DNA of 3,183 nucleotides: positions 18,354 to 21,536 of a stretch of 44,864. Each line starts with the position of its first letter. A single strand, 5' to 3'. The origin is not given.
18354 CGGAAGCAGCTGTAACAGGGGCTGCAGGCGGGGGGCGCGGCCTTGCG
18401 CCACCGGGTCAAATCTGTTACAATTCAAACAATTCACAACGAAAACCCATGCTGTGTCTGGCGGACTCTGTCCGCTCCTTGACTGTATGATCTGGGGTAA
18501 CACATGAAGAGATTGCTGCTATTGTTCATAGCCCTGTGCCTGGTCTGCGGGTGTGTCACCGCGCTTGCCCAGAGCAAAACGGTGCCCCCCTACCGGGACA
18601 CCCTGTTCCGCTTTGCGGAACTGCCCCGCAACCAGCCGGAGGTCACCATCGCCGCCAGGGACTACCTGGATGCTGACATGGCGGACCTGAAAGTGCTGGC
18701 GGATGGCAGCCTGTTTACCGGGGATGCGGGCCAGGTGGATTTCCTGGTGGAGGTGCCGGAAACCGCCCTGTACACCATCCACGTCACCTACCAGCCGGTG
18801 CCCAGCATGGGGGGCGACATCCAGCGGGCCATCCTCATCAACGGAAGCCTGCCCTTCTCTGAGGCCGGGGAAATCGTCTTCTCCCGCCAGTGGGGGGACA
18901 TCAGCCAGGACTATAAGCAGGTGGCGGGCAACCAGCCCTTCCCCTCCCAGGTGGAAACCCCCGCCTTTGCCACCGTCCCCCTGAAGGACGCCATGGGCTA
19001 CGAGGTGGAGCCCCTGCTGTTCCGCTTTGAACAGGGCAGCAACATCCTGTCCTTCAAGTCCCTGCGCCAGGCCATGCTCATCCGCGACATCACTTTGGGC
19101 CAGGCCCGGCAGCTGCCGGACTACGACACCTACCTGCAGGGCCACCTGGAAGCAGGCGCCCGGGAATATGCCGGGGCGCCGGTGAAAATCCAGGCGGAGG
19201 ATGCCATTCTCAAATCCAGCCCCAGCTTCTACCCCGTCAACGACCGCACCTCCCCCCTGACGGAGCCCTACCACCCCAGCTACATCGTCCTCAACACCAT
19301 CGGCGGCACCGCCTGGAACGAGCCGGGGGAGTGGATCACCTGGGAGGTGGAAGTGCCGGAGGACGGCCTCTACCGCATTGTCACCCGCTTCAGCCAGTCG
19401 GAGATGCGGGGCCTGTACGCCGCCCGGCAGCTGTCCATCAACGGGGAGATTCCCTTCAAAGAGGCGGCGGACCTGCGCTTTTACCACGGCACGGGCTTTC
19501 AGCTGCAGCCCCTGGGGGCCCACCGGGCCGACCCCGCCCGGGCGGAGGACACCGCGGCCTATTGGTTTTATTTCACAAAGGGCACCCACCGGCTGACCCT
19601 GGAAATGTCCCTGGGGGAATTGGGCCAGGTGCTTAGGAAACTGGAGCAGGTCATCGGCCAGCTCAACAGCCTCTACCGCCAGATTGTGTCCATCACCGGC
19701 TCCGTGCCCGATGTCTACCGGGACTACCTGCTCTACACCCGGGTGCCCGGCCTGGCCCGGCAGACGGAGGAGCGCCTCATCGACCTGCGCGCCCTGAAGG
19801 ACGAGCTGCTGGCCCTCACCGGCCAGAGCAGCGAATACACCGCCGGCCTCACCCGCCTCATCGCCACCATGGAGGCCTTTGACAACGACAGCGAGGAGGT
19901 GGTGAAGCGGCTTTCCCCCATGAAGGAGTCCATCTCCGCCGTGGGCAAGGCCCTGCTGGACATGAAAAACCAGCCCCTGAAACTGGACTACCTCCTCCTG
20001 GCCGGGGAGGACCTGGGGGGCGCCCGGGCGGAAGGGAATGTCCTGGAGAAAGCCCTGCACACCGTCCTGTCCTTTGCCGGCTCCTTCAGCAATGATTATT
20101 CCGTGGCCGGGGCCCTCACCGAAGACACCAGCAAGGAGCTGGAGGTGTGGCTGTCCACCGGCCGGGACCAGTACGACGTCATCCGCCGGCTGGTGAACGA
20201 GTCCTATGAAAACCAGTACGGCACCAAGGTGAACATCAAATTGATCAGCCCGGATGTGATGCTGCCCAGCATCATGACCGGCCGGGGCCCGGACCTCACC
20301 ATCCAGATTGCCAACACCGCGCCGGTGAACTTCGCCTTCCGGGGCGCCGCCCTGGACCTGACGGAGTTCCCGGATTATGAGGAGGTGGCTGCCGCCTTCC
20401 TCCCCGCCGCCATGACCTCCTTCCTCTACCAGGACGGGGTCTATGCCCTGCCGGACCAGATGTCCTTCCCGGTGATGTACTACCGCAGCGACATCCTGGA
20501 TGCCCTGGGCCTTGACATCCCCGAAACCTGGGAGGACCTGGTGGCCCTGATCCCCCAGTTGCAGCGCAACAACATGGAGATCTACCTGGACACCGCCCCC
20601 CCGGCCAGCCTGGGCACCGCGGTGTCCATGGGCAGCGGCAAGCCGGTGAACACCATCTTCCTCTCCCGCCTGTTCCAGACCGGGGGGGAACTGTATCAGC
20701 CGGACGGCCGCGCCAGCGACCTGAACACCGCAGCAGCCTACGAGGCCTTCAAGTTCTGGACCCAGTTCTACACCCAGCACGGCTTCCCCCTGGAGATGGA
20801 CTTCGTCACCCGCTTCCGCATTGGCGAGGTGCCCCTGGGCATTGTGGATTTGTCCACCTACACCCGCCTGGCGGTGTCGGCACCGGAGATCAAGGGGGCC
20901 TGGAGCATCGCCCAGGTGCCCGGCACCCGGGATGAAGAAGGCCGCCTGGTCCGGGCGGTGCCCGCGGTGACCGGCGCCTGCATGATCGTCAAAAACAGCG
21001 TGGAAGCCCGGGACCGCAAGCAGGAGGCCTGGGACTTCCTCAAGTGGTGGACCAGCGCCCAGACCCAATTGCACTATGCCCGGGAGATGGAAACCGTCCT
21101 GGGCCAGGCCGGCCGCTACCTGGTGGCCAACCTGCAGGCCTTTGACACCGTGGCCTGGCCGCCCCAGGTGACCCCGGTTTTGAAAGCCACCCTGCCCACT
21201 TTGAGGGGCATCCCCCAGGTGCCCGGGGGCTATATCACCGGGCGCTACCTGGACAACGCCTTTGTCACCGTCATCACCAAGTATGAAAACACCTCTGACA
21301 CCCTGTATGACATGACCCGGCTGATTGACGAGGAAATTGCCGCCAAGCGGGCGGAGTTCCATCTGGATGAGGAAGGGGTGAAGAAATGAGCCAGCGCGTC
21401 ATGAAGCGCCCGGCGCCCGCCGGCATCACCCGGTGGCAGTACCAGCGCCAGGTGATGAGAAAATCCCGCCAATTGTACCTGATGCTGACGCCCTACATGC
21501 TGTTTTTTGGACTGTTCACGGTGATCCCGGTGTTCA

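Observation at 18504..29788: Uncharacterised eight-gene envelope system: CBM-fused giant binding protein, two permease pairs and an NHL-propeller/Yip1/DUF5696-like trio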

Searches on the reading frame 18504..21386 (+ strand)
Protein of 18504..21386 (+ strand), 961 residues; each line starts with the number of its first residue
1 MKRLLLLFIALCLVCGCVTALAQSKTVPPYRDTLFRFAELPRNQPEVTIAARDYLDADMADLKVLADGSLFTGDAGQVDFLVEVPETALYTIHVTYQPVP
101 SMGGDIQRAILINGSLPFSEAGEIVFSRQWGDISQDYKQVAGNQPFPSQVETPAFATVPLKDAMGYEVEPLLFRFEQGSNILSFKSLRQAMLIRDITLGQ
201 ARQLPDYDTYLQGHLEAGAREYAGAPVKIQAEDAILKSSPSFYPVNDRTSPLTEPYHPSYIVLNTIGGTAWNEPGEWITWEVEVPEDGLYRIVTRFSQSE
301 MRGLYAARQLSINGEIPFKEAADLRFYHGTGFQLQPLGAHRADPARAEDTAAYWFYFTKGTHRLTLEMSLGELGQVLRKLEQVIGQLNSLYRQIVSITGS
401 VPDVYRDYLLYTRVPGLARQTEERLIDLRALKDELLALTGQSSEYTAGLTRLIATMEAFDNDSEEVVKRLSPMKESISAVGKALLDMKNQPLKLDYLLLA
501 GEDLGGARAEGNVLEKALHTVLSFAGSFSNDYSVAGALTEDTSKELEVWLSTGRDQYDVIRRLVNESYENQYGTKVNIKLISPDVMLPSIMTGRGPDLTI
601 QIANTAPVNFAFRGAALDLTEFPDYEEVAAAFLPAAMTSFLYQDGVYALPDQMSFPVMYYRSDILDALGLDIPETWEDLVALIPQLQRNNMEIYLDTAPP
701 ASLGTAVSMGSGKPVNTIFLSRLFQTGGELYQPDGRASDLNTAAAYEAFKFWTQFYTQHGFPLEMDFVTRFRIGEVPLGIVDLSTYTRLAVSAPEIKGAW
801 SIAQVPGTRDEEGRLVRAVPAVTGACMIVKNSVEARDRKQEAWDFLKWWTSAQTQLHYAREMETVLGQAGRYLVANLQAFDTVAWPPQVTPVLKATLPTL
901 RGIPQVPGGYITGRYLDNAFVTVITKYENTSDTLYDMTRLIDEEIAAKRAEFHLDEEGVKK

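Call 4: search_protein_families(library=pfam, proteins=[window:18504-21386:+], max_evalue=0.01)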
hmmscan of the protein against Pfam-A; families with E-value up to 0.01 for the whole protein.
window:18504-21386:+ (961 aa): 2 families
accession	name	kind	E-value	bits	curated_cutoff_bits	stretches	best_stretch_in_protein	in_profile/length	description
PF13416.11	SBP_bac_8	-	1.5e-19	71.3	27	1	587-860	29-254/279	Bacterial extracellular solute-binding protein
PF01547.30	SBP_bac_1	-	9.1e-17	62.4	26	1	559-855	9-306/307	Bacterial extracellular solute-binding protein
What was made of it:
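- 18504..21389 (+): Giant (961 aa) binding protein. Its domains are: signal peptide; two beta-sandwich CBM35/Golvesin_C-like modules (about aa 47-199 and 227-368); a helical bundle (371-488); and a MalE-like oligosaccharide-binding domain (492-951). Pfam, call 4.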

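Call 5: search_protein_families(library=ncbifam, proteins=[window:18504-21386:+], max_evalue=0.01)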
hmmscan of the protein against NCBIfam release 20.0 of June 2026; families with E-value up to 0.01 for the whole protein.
window:18504-21386:+ (961 aa): 1 family
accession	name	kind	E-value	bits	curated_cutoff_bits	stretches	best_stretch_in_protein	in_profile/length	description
TIGR03851.1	chitin_NgcE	equivalog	0.00081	18.4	399.65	1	623-694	126-201/450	N-acetylglucosamine/diacetylchitobiose ABC transporter substrate-binding protein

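Call 47: find_homologous_proteins(query=window:18504-21386:+)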
Query window:18504-21386:+ (961 aa): 197 proteins with E <= 0.001 among 8000 candidates; the best 120 are listed.
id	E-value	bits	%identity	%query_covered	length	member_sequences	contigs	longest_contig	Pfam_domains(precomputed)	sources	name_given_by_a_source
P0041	0.0e+0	2153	99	100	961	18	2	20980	PF13416.12,PF01547.31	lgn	-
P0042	0.0e+0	1842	84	100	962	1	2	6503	PF13416.12,PF01547.31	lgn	-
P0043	0.0e+0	1726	78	100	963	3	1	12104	PF13416.12,PF01547.31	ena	-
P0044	0.0e+0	1700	79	97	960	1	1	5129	PF13416.12,PF01547.31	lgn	-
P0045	0.0e+0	1284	60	99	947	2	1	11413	PF13416.12,PF01547.31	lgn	-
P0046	0.0e+0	1271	60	96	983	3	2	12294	PF13416.12,PF17829.8,PF01547.31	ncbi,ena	-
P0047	0.0e+0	1261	58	96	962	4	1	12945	PF13416.12,PF01547.31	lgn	-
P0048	0.0e+0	1260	59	98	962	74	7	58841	PF13416.12,PF01547.31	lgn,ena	-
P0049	0.0e+0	1258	57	99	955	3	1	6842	PF13416.12,PF01547.31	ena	-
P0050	0.0e+0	1258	57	99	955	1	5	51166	PF13416.12,PF01547.31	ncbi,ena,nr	ncbi:MAG: extracellular solute-binding protein [Clostridia bacterium]|nr:extracellular solute-bindin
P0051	0.0e+0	1254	58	99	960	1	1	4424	PF13416.12,PF01547.31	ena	-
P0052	0.0e+0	1252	58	99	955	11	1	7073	PF13416.12,PF01547.31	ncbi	-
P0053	0.0e+0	1250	57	98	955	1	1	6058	PF13416.12,PF01547.31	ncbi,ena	-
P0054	0.0e+0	1245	58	99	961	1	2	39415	PF13416.12,PF01547.31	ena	-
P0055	0.0e+0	1245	57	99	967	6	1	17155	PF13416.12,PF01547.31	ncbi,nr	ncbi:MAG: extracellular solute-binding protein [Clostridia bacterium]|nr:extracellular solute-bindin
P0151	3.8e-198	679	38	92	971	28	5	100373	PF13416.12,PF01547.31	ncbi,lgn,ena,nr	ncbi:MAG TPA: extracellular solute-binding protein [Acholeplasmataceae bacterium]|nr:extracellular s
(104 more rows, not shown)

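Call 62: predict_structure(alignment_id=A5)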
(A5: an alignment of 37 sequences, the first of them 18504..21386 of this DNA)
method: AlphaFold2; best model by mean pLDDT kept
length: 961 residues; sequences in the alignment: 37
mean_pLDDT: 85.7   pTM: 0.80
mean pLDDT of the five models: 85.7, 84.4, 84.1, 83.3, 81.5
residues with pLDDT >= 90: 426; 70-90: 452; 50-70: 51; < 50: 32
segments of 3 or more residues with pLDDT < 50: 19-25, 604-611, 702-711, 957-961
pLDDT, mean of each block of 10 residues (from residue 1): 83 70 61 88 89 92 92 92 93 92 80 93 91 84 81 89 87 94 92 94 88 95 93 91 85 88 88 91 96 93 89 92 92 93 83 95 94 89 88 85 82 89 92 87 81 90 87 87 85 95 87 90 84 57 77 78 81 84 68 77 50 73 94 90 84 92 91 94 90 79 43 79 94 88 94 90 84 90 87 77 95 92 84 89 93 87 71 89 81 93 79 87 91 93 87 57 29
secondary structure, 60 per line:
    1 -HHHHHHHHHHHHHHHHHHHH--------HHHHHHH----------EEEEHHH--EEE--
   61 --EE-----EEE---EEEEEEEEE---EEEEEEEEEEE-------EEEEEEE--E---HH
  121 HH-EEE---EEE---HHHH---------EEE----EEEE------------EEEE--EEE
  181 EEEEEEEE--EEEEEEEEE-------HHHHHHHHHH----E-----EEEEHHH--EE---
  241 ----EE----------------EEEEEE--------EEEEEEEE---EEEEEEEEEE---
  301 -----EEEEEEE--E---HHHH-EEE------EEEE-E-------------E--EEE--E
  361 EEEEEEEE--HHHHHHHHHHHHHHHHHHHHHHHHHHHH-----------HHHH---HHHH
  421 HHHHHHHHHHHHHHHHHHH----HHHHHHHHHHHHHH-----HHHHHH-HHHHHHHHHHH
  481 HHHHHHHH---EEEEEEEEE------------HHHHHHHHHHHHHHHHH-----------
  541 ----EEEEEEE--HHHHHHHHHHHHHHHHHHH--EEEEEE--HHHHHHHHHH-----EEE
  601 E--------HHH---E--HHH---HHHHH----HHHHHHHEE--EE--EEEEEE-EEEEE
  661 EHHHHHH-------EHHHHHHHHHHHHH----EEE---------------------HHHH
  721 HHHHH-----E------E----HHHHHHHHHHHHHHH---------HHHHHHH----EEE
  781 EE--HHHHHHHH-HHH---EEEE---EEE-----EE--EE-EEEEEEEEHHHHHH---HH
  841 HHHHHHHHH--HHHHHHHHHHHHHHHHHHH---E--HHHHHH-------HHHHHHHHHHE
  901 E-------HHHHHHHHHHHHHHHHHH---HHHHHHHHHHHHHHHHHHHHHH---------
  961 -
elements in order (helices of 4 or more, strands of 3 or more residues): H2-21 H30-36 E47-50 E56-58 E70-72 E76-84 E88-98 E106-112 H119-122 E124-126 E130-132 H136-139 E149-151 E156-159 E172-175 E178-188 E191-199 H207-216 E227-230 E263-268 E277-284 E288-297 E306-312 H319-322 E324-326 E333-336 E355-357 E360-368 H371-398 H410-413 H417-439 H444-457 H463-468 H470-488 E492-500 H513-529 E545-551 H554-572 E575-580 H583-592 E598-601 H625-629 H634-640 E649-654 E656-661 H662-667 H676-688 E693-695 H717-725 H743-757 H767-773 E778-782 H785-792 E800-803 E807-809 E822-829 H830-835 H839-849 H852-870 H877-882 H890-899 H909-926 H930-951
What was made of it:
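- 18504..21389 (+): AF2 model pLDDT 85.7 (call 62).
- On CBM35: The AF2 model shows two beta-sandwiches (call 62).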

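Call 65: fold_search(model_id=the predicted structure, library=pdb)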
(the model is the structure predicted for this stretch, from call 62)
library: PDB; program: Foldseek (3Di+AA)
matches with E <= 10: 1590; with E <= 0.001: 996
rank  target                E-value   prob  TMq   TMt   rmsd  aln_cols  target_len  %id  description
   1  5ci5_B                6.7e-17  1.00  0.33  0.73   4.8       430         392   18  Crystal Structure of an ABC transporter Solute Binding Protein from Thermotoga Lettingae TMO (Tlet_1705, TARGET EFI-51 (released 2015-07-22)
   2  5yse_A                1.0e-16  1.00  0.34  0.78   4.2       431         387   19  Crystal structure of beta-1,2-glucooligosaccharide binding protein in complex with sophorotetraose (released 2018-05-02)
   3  5ysf_A                1.1e-16  1.00  0.34  0.78   4.1       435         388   19  Crystal structure of beta-1,2-glucooligosaccharide binding protein in complex with sophoropentaose (released 2018-05-02)
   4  5ysb_A                1.7e-16  1.00  0.34  0.79   3.4       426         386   17  Crystal structure of beta-1,2-glucooligosaccharide binding protein in ligand-free form (released 2018-05-02)
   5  5ysd_A                4.8e-16  1.00  0.34  0.78   4.1       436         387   19  Crystal structure of beta-1,2-glucooligosaccharide binding protein in complex with sophorotriose (released 2018-05-02)
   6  6dtq_A                5.9e-16  1.00  0.32  0.71   4.9       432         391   20  Maltose bound T. maritima MalE3 (released 2018-09-19)
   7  4r9g_A                1.1e-15  1.00  0.31  0.67   7.8       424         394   19  CpMnBP1 with Mannotriose Bound (released 2014-10-29)
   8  5ysd_B                1.2e-15  1.00  0.34  0.77   4.2       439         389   19  Crystal structure of beta-1,2-glucooligosaccharide binding protein in complex with sophorotriose (released 2018-05-02)
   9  4r9f_A                1.2e-15  1.00  0.30  0.64   7.6       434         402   18  CpMnBP1 with Mannobiose Bound (released 2014-10-29)
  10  8r3e_B                1.4e-15  1.00  0.33  0.75   4.4       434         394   15  Huntingtin, 1-17, MBP-N (released 2024-09-18)
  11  3iot_A                1.5e-15  1.00  0.33  0.77   4.1       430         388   15  Huntingtin amino-terminal region with 17 Gln residues - crystal C92-b (released 2009-09-29)
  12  1mdq_A                1.5e-15  1.00  0.31  0.73   5.0       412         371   15  REFINED STRUCTURES OF TWO INSERTION(SLASH)DELETION MUTANTS PROBE FUNCTION OF THE MALTODEXTRIN BINDING PROTEIN (released 1994-11-01)
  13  4qvh_A                2.0e-15  1.00  0.31  0.47   5.0       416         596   15  Crystal structure of the essential Mycobacterium tuberculosis phosphopantetheinyl transferase PptT, solved as a fusion (released 2014-12-17)
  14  8r3e_A                2.2e-15  1.00  0.33  0.76   5.2       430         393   16  Huntingtin, 1-17, MBP-N (released 2024-09-18)
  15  9uz1_A                2.4e-15  1.00  0.31  0.39   4.9       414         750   16  Crystal structure of the indoleamine 2,3-dioxygenagse 2 (IDO2) H143Y mutant complexed with L-Trp (released 2026-04-08)
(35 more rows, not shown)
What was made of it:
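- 18504..21389 (+): Foldseek finds MalE-like binding proteins (call 65).
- On CUT1 (MalEFGK2-type) ABC importer: Giant protein: SBP_bac_1/8 (call 4) and MalE-like Foldseek hits at TM 0.7-0.8 (call 65).
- Closest known: CUT1-family oligosaccharide ABC importers. Same: The binding domain of the giant protein is closest to beta-1,2-gluco-, malto- and manno-oligosaccharide binders (call 65).
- Tried and rejected: The hits were swamped by the MalE-like domain (call 65).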

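Call 80: find_encoding_contigs(protein=P0151, flank=10000, max_places=1)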
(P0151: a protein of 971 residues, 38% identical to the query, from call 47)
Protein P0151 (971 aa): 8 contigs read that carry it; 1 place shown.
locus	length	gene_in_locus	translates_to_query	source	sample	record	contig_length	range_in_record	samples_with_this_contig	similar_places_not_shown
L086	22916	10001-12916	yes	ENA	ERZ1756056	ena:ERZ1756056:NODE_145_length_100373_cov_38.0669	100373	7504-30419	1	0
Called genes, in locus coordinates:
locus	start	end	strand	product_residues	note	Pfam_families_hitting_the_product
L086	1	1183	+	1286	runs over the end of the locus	PF02638:GHL10, PF14871:GHL6 (faint), PF02638:GHL10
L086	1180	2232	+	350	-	PF00144:Beta-lactamase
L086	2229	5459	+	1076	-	PF02368:Big_2 (weak), PF22359:Big-like (faint), PF26182:Ig_NUP210_5th (faint), PF26918:Ig_Eae (faint), PF02368:Big_2 (weak), PF01510:Amidase_2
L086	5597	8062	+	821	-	-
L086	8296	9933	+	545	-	PF16403:Bact_surface_Ig-like, PF01547:SBP_bac_1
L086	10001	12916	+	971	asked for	PF01547:SBP_bac_1, PF13416:SBP_bac_8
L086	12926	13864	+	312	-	PF00528:BPD_transp_1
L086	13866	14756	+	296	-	PF00528:BPD_transp_1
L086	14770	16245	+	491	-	PF00515:TPR_1 (faint), PF07719:TPR_2 (faint), PF13432:TPR_16 (weak)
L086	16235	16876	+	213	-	PF04893:Yip1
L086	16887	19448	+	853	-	PF18952:DUF5696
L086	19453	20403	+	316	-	PF00528:BPD_transp_1 (weak)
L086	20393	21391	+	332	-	PF00528:BPD_transp_1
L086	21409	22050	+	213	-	PF04854:DUF624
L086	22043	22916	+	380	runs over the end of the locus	PF07075:NamZ_N, PF20732:NamZ_C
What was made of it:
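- One locus (L086) is flanked by Amidase_2, GHL10, a beta-lactamase-like gene and NamZ (call 80).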

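Call 81: find_encoding_contigs(protein=P0041, flank=10000, max_places=2)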
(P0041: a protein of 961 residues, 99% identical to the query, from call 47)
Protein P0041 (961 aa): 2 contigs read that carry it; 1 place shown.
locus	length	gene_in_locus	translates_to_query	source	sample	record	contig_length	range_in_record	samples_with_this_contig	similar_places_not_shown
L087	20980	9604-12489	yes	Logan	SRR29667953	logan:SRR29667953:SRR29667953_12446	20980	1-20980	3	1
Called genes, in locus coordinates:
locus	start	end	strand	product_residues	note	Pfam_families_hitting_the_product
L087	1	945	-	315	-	?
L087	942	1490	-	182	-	PF02687:FtsX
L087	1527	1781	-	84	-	-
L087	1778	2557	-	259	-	PF00005:ABC_tran, PF13304:AAA_21 (faint)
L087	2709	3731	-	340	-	PF02518:HATPase_c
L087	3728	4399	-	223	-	PF00072:Response_reg, PF00486:Trans_reg_C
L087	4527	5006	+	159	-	PF02502:LacAB_rpiB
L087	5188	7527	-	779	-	PF00036:EF-hand_1 (faint), PF00404:Dockerin_1 (weak), PF13202:EF-hand_5 (faint)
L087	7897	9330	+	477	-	-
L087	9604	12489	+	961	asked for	PF01547:SBP_bac_1, PF13416:SBP_bac_8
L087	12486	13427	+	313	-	PF00528:BPD_transp_1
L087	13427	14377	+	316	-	PF00528:BPD_transp_1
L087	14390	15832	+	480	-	PF00515:TPR_1 (faint), PF07719:TPR_2 (faint)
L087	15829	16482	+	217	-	PF04893:Yip1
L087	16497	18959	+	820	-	PF18952:DUF5696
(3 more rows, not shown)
